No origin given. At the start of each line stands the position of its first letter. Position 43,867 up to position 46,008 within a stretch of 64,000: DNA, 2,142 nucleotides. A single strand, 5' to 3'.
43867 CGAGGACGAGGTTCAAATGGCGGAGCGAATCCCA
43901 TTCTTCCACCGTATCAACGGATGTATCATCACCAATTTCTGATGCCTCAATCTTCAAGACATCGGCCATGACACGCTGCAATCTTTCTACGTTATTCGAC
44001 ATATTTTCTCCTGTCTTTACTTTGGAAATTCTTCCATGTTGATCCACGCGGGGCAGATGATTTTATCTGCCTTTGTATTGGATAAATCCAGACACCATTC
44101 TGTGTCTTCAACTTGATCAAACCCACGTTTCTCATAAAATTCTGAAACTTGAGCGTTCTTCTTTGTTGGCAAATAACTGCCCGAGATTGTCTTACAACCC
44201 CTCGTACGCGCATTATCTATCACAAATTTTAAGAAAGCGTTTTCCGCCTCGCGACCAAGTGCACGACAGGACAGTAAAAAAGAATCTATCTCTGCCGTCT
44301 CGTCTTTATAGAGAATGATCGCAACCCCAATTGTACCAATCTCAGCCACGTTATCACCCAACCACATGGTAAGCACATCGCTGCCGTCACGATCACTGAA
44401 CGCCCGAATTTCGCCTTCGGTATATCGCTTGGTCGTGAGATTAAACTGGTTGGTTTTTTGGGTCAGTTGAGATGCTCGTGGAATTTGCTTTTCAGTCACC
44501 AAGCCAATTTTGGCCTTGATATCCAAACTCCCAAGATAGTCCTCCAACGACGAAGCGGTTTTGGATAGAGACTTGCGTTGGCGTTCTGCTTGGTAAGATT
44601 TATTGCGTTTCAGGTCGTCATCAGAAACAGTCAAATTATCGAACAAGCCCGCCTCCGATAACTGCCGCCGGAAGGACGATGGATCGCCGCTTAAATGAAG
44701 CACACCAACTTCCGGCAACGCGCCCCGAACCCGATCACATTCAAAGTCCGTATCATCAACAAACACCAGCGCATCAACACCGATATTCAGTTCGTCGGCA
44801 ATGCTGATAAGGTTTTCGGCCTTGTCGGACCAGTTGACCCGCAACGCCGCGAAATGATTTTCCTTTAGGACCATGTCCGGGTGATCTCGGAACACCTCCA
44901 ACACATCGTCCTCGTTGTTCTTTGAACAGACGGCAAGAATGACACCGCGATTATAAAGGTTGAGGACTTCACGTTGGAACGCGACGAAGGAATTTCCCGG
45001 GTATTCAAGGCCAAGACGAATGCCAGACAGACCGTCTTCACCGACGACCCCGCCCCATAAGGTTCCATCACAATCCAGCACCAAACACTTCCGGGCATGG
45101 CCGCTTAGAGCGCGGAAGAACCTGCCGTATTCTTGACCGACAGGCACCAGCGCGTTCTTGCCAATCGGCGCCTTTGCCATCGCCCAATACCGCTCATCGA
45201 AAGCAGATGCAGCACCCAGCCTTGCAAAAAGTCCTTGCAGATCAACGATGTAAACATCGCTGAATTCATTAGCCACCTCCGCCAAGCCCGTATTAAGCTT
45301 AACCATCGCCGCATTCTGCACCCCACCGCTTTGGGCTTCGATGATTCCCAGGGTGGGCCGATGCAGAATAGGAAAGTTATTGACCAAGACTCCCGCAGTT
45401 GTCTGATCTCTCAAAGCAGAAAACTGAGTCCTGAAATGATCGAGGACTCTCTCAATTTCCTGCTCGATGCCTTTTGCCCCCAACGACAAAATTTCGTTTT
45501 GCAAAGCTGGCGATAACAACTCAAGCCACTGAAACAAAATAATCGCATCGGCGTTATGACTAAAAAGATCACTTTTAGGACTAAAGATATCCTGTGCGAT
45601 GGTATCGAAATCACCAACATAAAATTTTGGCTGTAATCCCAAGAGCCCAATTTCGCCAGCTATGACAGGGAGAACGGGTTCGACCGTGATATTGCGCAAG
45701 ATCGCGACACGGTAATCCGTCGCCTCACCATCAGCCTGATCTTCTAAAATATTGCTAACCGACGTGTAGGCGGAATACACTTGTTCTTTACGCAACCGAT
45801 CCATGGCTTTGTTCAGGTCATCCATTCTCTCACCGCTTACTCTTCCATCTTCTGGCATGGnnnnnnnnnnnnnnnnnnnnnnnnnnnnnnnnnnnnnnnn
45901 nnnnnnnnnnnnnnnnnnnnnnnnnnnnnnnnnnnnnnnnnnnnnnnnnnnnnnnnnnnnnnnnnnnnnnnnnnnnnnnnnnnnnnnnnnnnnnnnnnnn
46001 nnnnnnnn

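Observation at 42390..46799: FkbH-type glyceryl-ACP loading operon (methyltransferase, FkbH, ACP, adenylating ligase) embedded in the glycosylation island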

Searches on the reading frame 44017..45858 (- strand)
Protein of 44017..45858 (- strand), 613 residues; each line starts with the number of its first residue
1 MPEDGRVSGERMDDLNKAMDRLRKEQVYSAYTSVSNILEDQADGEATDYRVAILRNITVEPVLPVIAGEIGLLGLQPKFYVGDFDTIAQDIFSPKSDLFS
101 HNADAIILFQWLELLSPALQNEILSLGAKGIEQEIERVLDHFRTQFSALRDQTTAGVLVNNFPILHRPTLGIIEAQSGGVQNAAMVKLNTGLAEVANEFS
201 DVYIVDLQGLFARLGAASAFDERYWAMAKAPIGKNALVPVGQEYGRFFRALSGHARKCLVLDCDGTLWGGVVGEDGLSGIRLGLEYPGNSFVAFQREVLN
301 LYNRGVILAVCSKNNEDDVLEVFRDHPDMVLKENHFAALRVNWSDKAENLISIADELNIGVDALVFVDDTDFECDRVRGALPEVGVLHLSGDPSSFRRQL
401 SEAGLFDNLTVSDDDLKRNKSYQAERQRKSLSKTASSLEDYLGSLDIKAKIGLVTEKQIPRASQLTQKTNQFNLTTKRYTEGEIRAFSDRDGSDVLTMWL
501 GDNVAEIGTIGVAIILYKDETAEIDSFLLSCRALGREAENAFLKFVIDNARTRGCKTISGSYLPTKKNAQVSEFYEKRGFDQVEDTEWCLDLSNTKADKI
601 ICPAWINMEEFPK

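Call 4: search_protein_families(library=pfam, proteins=[window:44017-45858:-], max_evalue=0.01)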
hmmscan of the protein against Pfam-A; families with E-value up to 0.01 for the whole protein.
window:44017-45858:- (613 aa): 1 family
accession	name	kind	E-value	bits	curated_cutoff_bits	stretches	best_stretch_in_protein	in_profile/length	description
PF21211.3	FkbH_N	-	1.1e-10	42.2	27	1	68-238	19-181/192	FkbH, N-terminal domain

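Call 5: search_protein_families(library=ncbifam, proteins=[window:44017-45858:-], max_evalue=0.01)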
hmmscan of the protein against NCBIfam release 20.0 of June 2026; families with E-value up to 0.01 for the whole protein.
window:44017-45858:- (613 aa): 2 families
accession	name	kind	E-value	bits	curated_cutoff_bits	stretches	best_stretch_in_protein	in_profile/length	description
TIGR01686.1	FkbH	subfamily_domain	3.5e-87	292.6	146.65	1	255-581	2-320/323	FkbH domain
TIGR01681.1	HAD-SF-IIIC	subfamily_domain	1.4e-16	61.5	35.75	1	257-378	1-129/132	HAD-IIIC family phosphatase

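Call 18: find_homologous_proteins(query=window:44017-45858:-, max_evalue=1e-10)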
Query window:44017-45858:- (613 aa): 7984 proteins with E <= 1e-10 among 8000 candidates; the best 120 are listed.
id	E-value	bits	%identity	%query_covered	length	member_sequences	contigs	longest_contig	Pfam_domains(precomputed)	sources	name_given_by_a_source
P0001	0.0e+0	1379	100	100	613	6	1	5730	PF21211.4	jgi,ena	jgi:FkbH-like protein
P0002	2.2e-289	979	70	99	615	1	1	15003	PF21211.4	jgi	jgi:FkbH-like protein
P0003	4.0e-237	807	60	98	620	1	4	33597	PF21211.4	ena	-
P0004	1.4e-236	805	60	97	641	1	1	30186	PF21211.4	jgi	jgi:FkbH-like protein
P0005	1.3e-229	782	59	98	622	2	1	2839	PF21211.4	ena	-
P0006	1.2e-225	769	55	97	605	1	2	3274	PF21211.4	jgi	-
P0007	2.8e-223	761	56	97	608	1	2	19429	PF21211.4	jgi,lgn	-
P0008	1.4e-221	755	55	98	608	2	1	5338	PF21211.4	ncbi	-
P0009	8.8e-208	710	54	96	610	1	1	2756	PF21211.4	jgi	-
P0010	3.2e-203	695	52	97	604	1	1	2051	PF21211.4,PF00583.32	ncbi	-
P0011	4.0e-203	694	53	97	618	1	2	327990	PF21211.4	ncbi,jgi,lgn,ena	-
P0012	1.3e-202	693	49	96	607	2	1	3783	PF21211.4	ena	-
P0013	4.3e-202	691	54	91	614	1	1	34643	PF21211.4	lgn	-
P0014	1.3e-201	689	51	97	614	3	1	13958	PF21211.4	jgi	jgi:FkbH-like protein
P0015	5.9e-200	684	53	97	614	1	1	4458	PF21211.4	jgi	jgi:FkbH-like protein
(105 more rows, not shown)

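Call 19: find_encoding_contigs(protein=window:44017-45858:-, flank=10000, max_places=4)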
Protein window:44017-45858:- (613 aa): 19 contigs read that carry it; 4 places shown.
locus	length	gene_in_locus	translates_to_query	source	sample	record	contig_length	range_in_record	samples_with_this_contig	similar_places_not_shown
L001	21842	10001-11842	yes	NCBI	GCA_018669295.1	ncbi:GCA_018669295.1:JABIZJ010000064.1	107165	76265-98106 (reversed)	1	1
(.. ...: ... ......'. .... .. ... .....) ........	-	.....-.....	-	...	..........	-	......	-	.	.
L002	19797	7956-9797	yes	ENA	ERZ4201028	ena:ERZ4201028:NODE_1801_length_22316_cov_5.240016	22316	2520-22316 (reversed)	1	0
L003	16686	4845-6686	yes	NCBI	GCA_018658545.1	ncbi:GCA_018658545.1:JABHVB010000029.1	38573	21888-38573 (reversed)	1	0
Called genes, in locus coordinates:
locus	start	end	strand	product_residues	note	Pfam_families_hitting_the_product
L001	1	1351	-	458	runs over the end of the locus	PF00583:Acetyltransf_1, PF13673:Acetyltransf_10 (weak), PF13508:Acetyltransf_7, PF02348:CTP_transf_3, PF12804:NTP_transf_3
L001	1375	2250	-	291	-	PF13489:Methyltransf_23, PF08241:Methyltransf_11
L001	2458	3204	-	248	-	PF00497:SBP_bac_3 (weak)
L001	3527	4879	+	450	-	PF16254:DUF4910, PF09940:DUF2172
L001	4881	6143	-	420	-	PF01575:MaoC_dehydratas, PF13452:FAS1_DH_region, PF23441:SDR (weak), PF00106:adh_short, PF01370:Epimerase (weak), PF08659:KR, PF13561:adh_short_C2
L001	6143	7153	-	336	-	PF08545:ACP_syn_III, PF08541:ACP_syn_III_C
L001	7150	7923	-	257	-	PF00753:Lactamase_B, PF12706:Lactamase_B_2 (weak)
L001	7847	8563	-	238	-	PF00106:adh_short, PF13561:adh_short_C2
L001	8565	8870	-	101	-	-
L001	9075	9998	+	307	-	PF13489:Methyltransf_23, PF05175:MTS (weak), PF08241:Methyltransf_11, PF08242:Methyltransf_12, PF13649:Methyltransf_25, PF13847:Methyltransf_31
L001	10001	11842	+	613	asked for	PF21211:FkbH_N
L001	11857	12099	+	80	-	PF00550:PP-binding (weak)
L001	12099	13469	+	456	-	PF00501:AMP-binding, PF13193:AMP-binding_C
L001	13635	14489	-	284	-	PF02522:Antibiotic_NAT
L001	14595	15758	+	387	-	PF07719:TPR_2 (faint), PF13424:TPR_12 (weak), PF13759:2OG-FeII_Oxy_5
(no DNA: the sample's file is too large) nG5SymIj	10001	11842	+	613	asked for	PF21211:FkbH_N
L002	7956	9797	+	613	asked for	PF21211:FkbH_N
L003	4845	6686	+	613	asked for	PF21211:FkbH_N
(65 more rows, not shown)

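Call 24: find_related_loci(query=A1, collection=genome_contigs, flank=10000)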
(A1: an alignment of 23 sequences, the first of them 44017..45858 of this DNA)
Query A1 (613 aa) in genome_contigs; peptide patterns used: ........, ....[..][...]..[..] (x = any residue, [..] = any of these).
600 stretches matched a pattern (row limit reached: there are more); 596 encode a relative of the query (tblastn E <= 1e-3); the best 80 are kept; 80 distinct loci.
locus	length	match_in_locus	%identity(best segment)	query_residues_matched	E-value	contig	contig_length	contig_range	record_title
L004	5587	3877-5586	55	4-574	0e+0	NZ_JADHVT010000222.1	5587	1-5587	MAG: Acidovorax sp. isolate BS750m-G8 BS-750m-C30992, whole genome shotgun sequence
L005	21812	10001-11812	49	1-608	0e+0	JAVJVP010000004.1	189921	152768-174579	MAG: Rhodospirillales bacterium isolate C2-GNP5-11 k141_19559, whole genome shotgun sequence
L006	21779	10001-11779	50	15-608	0e+0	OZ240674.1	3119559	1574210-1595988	MAG: Rhodospirillales bacterium isolate 6ee3a4df-0e34-4dc3-aa72-0311379eb40e genome assembly, chromosome: 1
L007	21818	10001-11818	49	1-610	0e+0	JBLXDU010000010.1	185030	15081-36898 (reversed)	MAG: Rhodospirillales bacterium isolate ES20-16 S20maxbin_out.036RE.5K@10, whole genome shotgun sequence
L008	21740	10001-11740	50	7-587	0e+0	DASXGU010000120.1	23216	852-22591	MAG TPA_asm: Gemmatimonadaceae bacterium isolate SMAG_U5173 k141_1290260, whole genome shotgun sequence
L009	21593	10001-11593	51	50-580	4e-179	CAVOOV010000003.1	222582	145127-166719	MAG: uncultured Solirubrobacterales bacterium isolate MFD00125.bin.2.70 genome assembly, contig: contig_17125, whole gen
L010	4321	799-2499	47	15-580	1e-172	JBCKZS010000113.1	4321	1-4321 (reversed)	Vicinamibacterales bacterium isolate SLM_MC1B_24-G04 Node_113_length_4321_cov_69.699738, whole genome shotgun sequence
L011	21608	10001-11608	45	50-583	4e-154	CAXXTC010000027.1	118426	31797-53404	MAG: Phycisphaerae bacterium isolate 5e6e2042-626d-414e-84c0-3edaace0f2b0 genome assembly, contig: contig_27, whole geno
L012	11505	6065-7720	44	30-580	8e-151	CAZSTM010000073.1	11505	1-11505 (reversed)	MAG TPA_asm: uncultured Gemmatimonadales bacterium isolate SRP214966_co2_433 genome assembly, contig: NODE_9642_length_1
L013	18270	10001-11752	41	22-606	4e-150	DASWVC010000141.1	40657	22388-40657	MAG TPA_asm: Chthoniobacterales bacterium isolate SMAG_U3619 k141_26130, whole genome shotgun sequence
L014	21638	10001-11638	44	40-583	4e-148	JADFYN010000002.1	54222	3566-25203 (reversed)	MAG: Deltaproteobacteria bacterium isolate nDJH8bin5 nDJH8_bin5_NODE_2_length_54222_cov_2.448156, whole genome shotgun s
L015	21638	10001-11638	43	51-602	3e-147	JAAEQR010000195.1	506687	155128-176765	MAG: PVC group bacterium isolate Gpa_23 GpaG_CONTIG3162235, whole genome shotgun sequence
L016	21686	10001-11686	40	49-609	1e-146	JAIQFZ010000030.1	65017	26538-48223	MAG: Terriglobia bacterium isolate SRVP_41 SRVP18_hole-7m-from-trench_1_20cm_scaffold_567, whole genome shotgun sequence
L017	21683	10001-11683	42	49-608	4e-144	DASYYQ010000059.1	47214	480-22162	MAG TPA_asm: Candidatus Acidiferrales bacterium isolate SMAG_U6339 k141_233087, whole genome shotgun sequence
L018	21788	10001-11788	39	16-609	5e-144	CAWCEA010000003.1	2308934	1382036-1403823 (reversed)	MAG: uncultured Acidobacteriaceae bacterium isolate MFD05502.bin.1.14 genome assembly, contig: contig_23353, whole genom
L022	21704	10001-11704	40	47-609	1e-141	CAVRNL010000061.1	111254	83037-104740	MAG: uncultured Acidobacteriaceae bacterium isolate MFD01223.bin.2.77 genome assembly, contig: contig_27307, whole genom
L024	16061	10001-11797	38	13-608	2e-141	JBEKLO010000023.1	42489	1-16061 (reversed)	MAG: Terriglobales bacterium isolate SPRUCE 372 SPRUCE_372_23, whole genome shotgun sequence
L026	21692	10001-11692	40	47-609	3e-139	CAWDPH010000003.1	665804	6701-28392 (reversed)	MAG: uncultured Acidobacteriaceae bacterium isolate MFD09222.bin.1.150 genome assembly, contig: contig_40394, whole geno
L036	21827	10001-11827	38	4-609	1e-140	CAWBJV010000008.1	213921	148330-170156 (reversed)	MAG: uncultured Acidobacteriaceae bacterium isolate MFD03346.bin.1.68 genome assembly, contig: contig_29691, whole genom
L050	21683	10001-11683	38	50-608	4e-132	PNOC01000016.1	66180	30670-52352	MAG: Thermodesulfovibrio sp. isolate SW.3.86 SW_1000205_66180, whole genome shotgun sequence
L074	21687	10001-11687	38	49-609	6e-122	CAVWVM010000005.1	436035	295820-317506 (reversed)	MAG: uncultured Acidobacteriaceae bacterium isolate MFD09671.bin.1.136 genome assembly, contig: contig_45395, whole geno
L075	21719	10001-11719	36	47-608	1e-121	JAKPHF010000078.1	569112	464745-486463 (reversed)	MAG: Planctomycetota bacterium isolate USOA134_maxbin.073 k141_350415, whole genome shotgun sequence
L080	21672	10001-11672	40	47-608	6e-120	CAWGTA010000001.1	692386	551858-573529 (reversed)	MAG: Terriglobia bacterium isolate MFD05521.bin.1.209 genome assembly, contig: contig_19180, whole genome shotgun sequen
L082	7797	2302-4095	37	19-608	3e-119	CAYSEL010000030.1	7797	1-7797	MAG TPA_asm: uncultured Candidatus Bathyarchaeia archaeon isolate SRP231805_co4_114 genome assembly, contig: k141_73595,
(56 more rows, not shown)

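Call 29: search_protein_families(library=pfam, proteins=[L022:12082-13233:+, L024:15173-16003:-, L074:9327-9809:+, L026:13351-14211:-, L018:7433-8443:+, L080:4166-5344:-, L082:4347-4892:-, L075:16173-17489:+, L036:5191-7050:+, L050:5114-6106:+], max_evalue=0.001)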
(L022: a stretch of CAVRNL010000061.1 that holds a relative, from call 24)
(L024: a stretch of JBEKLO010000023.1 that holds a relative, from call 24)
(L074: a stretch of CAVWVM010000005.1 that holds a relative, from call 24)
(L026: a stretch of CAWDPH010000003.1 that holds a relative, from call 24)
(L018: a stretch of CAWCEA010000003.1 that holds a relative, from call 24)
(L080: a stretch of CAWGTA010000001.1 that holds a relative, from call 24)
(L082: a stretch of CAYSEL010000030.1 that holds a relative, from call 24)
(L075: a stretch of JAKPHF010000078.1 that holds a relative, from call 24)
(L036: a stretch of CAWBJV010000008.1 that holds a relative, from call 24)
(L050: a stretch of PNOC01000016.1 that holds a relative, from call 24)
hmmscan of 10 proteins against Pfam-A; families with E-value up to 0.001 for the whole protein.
L022:12082-13233:+ (383 aa): 0 families

L024:15173-16003:- (276 aa): 2 families
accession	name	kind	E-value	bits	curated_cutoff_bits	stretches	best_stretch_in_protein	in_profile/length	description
PF13480.13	Acetyltransf_6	-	2.1e-13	51.1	22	1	90-219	7-139/143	Acetyltransferase (GNAT) domain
PF02388.22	FemAB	-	6.9e-05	22.3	24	0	69-108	152-192/406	FemAB family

L074:9327-9809:+ (160 aa): 1 family
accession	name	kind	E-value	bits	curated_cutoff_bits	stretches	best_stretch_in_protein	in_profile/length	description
PF13669.12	Glyoxalase_4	-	8.2e-19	68.3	27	1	32-145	1-108/109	Glyoxalase/Bleomycin resistance protein/Dioxygenase superfamily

L026:13351-14211:- (286 aa): 2 families
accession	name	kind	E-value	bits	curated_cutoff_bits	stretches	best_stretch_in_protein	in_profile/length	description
PF00685.33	Sulfotransfer_1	-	1.1e-39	136.9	22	1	30-265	1-252/255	Sulfotransferase domain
PF13469.12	Sulfotransfer_3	-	4.4e-12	47.2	27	1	101-194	126-213/216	Sulfotransferase family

L018:7433-8443:+ (336 aa): 2 families
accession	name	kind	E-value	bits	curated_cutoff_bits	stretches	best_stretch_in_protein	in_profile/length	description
PF13469.12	Sulfotransfer_3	-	1.5e-23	84.6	27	1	9-219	1-213/216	Sulfotransferase family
PF00685.33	Sulfotransfer_1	-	2.6e-05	24.2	22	1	9-226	3-189/255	Sulfotransferase domain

L080:4166-5344:- (392 aa): 5 families
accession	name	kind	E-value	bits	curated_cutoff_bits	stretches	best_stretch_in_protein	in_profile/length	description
PF00534.26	Glycos_transf_1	-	8.6e-35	120.2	26.4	1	211-366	11-170/172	Glycosyl transferases group 1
PF13692.12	Glyco_trans_1_4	-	4.6e-33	114.9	27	1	217-354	3-142/142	Glycosyl transferases group 1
PF13439.12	Glyco_transf_4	-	1.4e-20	74.4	28.5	1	45-203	2-169/170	Glycosyltransferase Family 4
PF13579.12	Glyco_trans_4_4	-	3.8e-14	53.8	29.7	1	45-199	1-158/158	Glycosyl transferase 4-like domain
PF13524.12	Glyco_trans_1_2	-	8.9e-13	48.9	25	1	280-383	38-143/144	Glycosyl transferase-like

L082:4347-4892:- (181 aa): 2 families
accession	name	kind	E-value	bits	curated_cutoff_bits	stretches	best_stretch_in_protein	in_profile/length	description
PF00132.30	Hexapep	-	1.8e-12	46.8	27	1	127-161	2-36/36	Bacterial transferase hexapeptide (six repeats)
PF14602.12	Hexapep_2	-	8.1e-05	22.7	27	0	137-160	12-33/34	Hexapeptide repeat of succinyl-transferase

L075:16173-17489:+ (438 aa): 4 families
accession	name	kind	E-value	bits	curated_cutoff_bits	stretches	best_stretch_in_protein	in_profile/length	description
PF03721.20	UDPG_MGDP_dh_N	-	2e-65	220.3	27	1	1-182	1-187/187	UDP-glucose/GDP-mannose dehydrogenase family, NAD binding domain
PF00984.24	UDPG_MGDP_dh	-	2.5e-38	130.5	25.4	1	200-291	2-93/94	UDP-glucose/GDP-mannose dehydrogenase family, central domain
PF03720.21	UDPG_MGDP_dh_C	-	1.4e-33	115.8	30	1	315-415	1-101/103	UDP-glucose/GDP-mannose dehydrogenase family, UDP binding domain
PF02558.23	ApbA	-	0.00079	19.5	22.2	0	4-88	2-78/150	Ketopantoate reductase PanE/ApbA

L036:5191-7050:+ (619 aa): 0 families

L050:5114-6106:+ (330 aa): 10 families
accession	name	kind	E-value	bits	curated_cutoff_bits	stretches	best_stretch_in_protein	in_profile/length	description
PF01370.27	Epimerase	-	9.2e-64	215.6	20.9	1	3-239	1-240/240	NAD dependent epimerase/dehydratase family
PF16363.11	GDP_Man_Dehyd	-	1.3e-62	212.6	27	1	4-301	1-330/332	GDP-mannose 4,6 dehydratase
PF01073.25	3Beta_HSD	-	1.8e-22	80.1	22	1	4-225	1-228/280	3-beta hydroxysteroid dehydrogenase/isomerase family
PF02719.21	Polysacc_synt_2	-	1.6e-20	73.9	20.2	1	3-267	1-257/293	Polysaccharide biosynthesis protein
PF04321.23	RmlD_sub_bind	-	8.2e-18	64.9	27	1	1-276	1-252/287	RmlD substrate binding domain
PF07993.18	NAD_binding_4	-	1.6e-11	44.3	20.1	1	5-169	1-204/258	Male sterility protein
PF13460.12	NAD_binding_10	-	4.3e-11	43.4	27.2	1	7-124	1-104/184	NAD(P)H-binding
PF05368.20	NmrA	-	3.1e-09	37.3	27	1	2-117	4-106/298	NmrA-like family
PF00106.31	adh_short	-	1.4e-05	25.1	26.6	1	3-161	3-168/195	short chain dehydrogenase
PF03435.24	Sacchrp_dh_NADP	-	0.00064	20.5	25.1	1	8-84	5-84/129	Saccharopine dehydrogenase NADP binding domain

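Call 30: search_solved_structures(query=window:44017-45858:-, max_evalue=0.01, show_alignments=2)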
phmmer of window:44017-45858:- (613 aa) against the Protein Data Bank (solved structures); distinct sequences matched with E-value up to 0.01: 1.
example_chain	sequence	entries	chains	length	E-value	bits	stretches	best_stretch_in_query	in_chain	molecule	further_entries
3slr_A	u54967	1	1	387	1.4e-48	169.2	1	49-413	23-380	uncharacterized protein BF1531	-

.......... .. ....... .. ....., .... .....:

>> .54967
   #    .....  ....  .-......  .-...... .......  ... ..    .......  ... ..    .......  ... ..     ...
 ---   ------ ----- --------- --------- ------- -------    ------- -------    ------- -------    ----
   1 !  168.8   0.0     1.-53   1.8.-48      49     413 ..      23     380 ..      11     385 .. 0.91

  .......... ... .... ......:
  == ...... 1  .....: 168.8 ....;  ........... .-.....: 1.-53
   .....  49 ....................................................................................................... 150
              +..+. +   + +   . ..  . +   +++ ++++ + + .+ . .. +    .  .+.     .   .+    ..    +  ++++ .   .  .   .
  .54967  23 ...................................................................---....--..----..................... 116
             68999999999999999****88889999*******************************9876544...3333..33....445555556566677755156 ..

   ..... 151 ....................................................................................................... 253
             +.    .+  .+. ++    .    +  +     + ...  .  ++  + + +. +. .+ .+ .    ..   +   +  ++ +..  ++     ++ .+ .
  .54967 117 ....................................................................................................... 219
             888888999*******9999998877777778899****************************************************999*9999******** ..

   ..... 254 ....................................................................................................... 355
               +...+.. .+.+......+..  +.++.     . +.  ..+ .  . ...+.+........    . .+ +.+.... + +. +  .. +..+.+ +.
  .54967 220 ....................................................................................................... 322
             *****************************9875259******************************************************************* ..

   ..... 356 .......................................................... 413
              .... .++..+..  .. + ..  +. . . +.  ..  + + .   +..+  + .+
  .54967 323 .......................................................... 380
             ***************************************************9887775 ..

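Call 41: find_encoding_contigs(protein=P0003, flank=10000, max_places=1)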
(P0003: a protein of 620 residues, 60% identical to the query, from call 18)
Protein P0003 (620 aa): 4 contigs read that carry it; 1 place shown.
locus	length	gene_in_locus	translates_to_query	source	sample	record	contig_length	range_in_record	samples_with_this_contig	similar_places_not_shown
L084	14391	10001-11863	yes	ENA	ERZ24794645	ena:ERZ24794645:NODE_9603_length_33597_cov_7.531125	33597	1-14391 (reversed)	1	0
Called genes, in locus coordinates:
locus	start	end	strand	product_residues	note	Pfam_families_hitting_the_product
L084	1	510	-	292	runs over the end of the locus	PF02522:Antibiotic_NAT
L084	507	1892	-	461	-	PF16254:DUF4910, PF09940:DUF2172, PF16221:HTH_47 (faint)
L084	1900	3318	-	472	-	PF00501:AMP-binding, PF13193:AMP-binding_C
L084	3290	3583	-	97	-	-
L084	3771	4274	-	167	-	PF02357:NusG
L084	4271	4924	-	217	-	PF13412:HTH_24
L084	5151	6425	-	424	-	PF01575:MaoC_dehydratas, PF13452:FAS1_DH_region, PF23441:SDR (weak), PF00106:adh_short, PF01370:Epimerase, PF08659:KR, PF13561:adh_short_C2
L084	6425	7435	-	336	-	PF08545:ACP_syn_III, PF08541:ACP_syn_III_C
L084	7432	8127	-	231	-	PF00753:Lactamase_B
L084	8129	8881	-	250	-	PF00106:adh_short, PF13561:adh_short_C2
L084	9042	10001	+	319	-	PF02353:CMAS (weak), PF05175:MTS (weak), PF13489:Methyltransf_23, PF13847:Methyltransf_31, PF08241:Methyltransf_11, PF08242:Methyltransf_12, PF13649:Methyltransf_25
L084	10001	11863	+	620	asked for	PF21211:FkbH_N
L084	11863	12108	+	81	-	-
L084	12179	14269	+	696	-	PF19510:DUF6044, PF09586:YfhO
